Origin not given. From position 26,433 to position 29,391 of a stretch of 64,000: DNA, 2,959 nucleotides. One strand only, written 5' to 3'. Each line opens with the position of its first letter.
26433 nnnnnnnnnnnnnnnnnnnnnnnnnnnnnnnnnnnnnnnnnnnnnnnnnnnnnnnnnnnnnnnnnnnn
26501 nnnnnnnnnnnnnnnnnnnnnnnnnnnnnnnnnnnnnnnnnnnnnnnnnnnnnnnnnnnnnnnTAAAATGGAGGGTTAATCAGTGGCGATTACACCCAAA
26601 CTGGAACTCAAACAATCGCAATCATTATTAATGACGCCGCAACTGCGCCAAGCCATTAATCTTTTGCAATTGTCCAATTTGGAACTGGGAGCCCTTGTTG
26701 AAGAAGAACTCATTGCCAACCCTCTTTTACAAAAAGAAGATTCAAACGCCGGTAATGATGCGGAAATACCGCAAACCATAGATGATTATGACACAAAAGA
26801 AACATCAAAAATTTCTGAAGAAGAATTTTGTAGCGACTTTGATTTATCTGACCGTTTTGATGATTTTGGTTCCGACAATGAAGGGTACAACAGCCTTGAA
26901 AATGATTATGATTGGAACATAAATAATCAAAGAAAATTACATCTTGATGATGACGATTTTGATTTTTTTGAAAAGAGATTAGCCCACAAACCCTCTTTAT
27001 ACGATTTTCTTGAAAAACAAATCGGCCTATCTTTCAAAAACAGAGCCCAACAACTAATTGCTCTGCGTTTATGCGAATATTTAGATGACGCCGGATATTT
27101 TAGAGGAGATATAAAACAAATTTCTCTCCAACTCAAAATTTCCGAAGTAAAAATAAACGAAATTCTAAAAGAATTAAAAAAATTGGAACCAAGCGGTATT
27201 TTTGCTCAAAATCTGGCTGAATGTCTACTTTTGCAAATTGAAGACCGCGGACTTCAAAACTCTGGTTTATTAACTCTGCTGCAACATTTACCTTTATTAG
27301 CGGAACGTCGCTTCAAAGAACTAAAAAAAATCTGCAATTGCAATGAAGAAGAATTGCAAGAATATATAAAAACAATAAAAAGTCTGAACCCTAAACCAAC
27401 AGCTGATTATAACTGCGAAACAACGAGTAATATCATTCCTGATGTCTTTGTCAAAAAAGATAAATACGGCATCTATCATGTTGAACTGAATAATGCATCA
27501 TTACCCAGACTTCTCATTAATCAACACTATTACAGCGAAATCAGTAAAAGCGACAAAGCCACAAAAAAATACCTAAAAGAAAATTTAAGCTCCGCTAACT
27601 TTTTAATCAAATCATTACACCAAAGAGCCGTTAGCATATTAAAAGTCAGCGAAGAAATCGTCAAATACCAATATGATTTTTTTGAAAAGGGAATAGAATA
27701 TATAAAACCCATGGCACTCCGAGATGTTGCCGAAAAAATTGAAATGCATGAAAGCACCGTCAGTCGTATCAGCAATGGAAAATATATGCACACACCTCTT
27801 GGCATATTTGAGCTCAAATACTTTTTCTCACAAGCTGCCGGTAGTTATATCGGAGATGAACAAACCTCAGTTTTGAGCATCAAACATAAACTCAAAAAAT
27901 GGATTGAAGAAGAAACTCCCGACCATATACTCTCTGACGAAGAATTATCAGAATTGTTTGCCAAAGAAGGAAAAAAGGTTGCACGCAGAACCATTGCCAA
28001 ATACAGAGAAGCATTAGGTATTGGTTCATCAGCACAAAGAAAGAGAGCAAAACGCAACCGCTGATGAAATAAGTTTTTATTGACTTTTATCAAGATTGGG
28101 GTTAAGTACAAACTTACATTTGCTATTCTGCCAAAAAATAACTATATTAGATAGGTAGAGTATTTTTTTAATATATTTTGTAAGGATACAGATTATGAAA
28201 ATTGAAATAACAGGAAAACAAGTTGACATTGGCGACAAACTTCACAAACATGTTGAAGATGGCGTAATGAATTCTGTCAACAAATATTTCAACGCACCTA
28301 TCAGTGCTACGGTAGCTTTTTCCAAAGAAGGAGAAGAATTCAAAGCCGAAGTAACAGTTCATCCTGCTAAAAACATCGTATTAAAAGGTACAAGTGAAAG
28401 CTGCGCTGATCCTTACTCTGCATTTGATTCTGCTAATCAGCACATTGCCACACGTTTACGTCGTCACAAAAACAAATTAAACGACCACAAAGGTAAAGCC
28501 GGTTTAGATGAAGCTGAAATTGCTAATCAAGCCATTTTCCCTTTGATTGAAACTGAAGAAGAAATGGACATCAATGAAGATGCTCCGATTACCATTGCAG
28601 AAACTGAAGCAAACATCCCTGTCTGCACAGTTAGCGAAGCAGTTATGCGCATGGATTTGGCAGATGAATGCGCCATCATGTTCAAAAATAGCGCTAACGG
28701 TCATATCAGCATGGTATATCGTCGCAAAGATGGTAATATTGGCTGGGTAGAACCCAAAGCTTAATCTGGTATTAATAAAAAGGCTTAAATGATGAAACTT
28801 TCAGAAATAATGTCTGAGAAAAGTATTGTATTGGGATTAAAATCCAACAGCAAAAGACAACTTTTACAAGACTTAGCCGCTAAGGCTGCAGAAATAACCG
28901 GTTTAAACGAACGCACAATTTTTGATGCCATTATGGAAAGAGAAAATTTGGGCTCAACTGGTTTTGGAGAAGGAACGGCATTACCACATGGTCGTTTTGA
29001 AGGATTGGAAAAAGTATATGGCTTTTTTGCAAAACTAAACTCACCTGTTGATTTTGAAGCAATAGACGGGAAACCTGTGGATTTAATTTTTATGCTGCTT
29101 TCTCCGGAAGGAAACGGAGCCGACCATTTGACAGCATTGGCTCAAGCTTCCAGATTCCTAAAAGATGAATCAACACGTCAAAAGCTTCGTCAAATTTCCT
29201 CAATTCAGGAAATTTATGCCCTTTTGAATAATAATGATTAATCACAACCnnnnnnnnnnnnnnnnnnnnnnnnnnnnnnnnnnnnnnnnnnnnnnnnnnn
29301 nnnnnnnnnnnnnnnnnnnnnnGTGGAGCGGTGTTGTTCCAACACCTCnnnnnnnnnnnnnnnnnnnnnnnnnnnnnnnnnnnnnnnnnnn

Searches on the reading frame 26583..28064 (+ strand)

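Call 89: search_protein_families(library=pfam, proteins=[window:26583-28064:+], max_evalue=0.00001)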
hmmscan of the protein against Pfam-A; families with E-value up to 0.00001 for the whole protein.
window:26583-28064:+ (493 aa): 3 families
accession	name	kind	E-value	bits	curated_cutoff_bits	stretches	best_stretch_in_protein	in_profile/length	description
PF04552.19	Sigma54_DBD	-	4.4e-58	196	22.8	1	329-488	2-160/160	Sigma-54, DNA binding domain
PF04963.19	Sigma54_CBD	-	3.9e-52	177.1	22.9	1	129-316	2-185/185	Sigma-54 factor, core binding domain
PF00309.25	Sigma54_AID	-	7.3e-14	51.8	23.8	1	6-50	1-45/46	Sigma-54 factor, Activator interacting domain (AID)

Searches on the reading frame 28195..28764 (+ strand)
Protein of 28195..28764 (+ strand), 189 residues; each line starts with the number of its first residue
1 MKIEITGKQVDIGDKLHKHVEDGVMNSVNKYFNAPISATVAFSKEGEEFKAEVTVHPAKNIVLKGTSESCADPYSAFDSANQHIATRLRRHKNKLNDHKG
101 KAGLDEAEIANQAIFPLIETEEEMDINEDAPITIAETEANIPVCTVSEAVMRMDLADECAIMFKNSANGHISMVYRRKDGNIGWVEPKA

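Call 89: search_protein_families(library=pfam, proteins=[window:28195-28764:+], max_evalue=0.00001)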
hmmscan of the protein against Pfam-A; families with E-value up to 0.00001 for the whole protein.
window:28195-28764:+ (189 aa): 2 families
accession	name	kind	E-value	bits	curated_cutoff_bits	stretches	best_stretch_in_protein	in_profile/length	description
PF02482.25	Ribosomal_S30AE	-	8e-19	68.6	23.7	1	3-96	1-88/88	Sigma 54 modulation protein / S30EA ribosomal protein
PF16321.10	Ribosom_S30AE_C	-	8.1e-15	54.7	25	1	130-183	3-56/57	Sigma 54 modulation/S30EA ribosomal protein C terminus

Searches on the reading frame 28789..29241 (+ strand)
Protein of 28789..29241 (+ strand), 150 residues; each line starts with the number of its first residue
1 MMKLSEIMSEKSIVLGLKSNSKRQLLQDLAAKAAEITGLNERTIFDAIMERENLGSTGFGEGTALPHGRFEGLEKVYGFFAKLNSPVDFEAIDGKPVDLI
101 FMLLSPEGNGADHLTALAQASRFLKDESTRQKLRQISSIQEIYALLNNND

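Call 89: search_protein_families(library=pfam, proteins=[window:28789-29241:+], max_evalue=0.00001)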
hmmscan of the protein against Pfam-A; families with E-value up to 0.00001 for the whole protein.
window:28789-29241:+ (150 aa): 1 family
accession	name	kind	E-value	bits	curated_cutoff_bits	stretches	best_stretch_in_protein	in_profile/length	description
PF00359.27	PTS_EIIA_2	-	6.3e-34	117.5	27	1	7-148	2-143/144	Phosphoenolpyruvate-dependent sugar phosphotransferase system, EIIA 2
